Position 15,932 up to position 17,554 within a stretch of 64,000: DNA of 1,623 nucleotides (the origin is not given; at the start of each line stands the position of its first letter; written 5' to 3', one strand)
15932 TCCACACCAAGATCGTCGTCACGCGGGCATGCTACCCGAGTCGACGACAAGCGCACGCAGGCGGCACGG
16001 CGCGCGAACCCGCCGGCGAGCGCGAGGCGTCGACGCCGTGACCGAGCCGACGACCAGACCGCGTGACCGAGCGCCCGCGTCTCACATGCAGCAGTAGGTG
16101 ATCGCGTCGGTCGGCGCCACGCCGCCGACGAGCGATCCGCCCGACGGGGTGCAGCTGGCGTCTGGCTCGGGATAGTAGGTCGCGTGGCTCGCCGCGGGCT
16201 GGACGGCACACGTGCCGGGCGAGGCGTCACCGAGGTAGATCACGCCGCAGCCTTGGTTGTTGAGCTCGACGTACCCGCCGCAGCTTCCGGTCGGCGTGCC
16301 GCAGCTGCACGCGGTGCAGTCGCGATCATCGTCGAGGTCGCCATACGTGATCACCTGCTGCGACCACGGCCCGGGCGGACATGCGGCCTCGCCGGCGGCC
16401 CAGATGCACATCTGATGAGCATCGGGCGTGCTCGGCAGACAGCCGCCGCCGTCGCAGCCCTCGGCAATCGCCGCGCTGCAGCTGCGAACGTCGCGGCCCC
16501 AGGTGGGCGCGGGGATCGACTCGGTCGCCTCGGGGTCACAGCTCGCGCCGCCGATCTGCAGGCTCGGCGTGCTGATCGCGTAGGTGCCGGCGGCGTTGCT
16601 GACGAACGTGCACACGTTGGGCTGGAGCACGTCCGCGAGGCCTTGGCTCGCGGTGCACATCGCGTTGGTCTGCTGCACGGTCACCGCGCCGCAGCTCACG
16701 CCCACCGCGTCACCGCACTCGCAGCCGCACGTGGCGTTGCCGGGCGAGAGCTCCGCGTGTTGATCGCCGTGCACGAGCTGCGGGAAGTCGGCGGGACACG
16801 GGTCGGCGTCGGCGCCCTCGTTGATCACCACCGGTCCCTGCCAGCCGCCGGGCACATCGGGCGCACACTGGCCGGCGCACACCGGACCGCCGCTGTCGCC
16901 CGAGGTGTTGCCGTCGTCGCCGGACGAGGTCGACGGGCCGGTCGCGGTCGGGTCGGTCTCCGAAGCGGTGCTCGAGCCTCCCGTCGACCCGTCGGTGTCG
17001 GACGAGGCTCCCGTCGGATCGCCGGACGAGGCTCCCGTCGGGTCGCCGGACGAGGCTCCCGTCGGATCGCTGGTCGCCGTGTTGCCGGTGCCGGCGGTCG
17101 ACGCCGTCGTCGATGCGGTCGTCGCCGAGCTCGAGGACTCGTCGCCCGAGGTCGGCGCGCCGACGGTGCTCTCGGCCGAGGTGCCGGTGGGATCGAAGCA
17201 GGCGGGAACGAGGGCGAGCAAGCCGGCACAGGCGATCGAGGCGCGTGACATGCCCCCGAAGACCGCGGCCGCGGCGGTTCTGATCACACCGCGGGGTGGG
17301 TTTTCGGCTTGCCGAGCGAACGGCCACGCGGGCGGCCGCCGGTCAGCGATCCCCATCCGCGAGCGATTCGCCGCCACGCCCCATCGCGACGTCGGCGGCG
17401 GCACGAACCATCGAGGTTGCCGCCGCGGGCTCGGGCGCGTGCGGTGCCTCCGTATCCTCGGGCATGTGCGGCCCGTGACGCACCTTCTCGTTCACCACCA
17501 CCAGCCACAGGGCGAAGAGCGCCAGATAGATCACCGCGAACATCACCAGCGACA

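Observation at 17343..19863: cydA without a cydB, 10 nt downstream of a Tat-exported Ntn asparaginase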

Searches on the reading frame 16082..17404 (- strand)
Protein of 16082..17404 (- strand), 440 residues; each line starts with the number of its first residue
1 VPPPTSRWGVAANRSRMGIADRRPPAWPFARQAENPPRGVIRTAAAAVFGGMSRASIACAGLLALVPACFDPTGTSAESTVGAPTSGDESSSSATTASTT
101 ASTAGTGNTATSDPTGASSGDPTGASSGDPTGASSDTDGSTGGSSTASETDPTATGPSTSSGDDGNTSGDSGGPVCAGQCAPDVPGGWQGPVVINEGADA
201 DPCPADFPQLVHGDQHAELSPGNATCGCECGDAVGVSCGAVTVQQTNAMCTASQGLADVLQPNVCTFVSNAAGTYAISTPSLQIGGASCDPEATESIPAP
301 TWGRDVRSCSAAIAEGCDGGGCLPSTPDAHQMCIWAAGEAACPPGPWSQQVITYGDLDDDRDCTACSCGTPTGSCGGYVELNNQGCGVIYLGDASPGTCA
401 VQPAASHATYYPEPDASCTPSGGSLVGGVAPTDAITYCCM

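Call 4: search_protein_families(library=pfam, proteins=[window:16082-17404:-], max_evalue=0.01)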
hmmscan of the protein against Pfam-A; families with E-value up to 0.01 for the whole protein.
window:16082-17404:- (440 aa): 0 families

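Call 50: search_protein_families(library=ncbifam, proteins=[window:16082-17251:-], max_evalue=0.001)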
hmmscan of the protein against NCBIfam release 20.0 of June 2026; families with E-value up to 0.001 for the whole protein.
window:16082-17251:- (389 aa): 0 families

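Call 62: search_protein_families(library=pfam, proteins=[window:16082-17251:-], max_evalue=0.1)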
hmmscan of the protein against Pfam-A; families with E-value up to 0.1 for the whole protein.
window:16082-17251:- (389 aa): 0 families
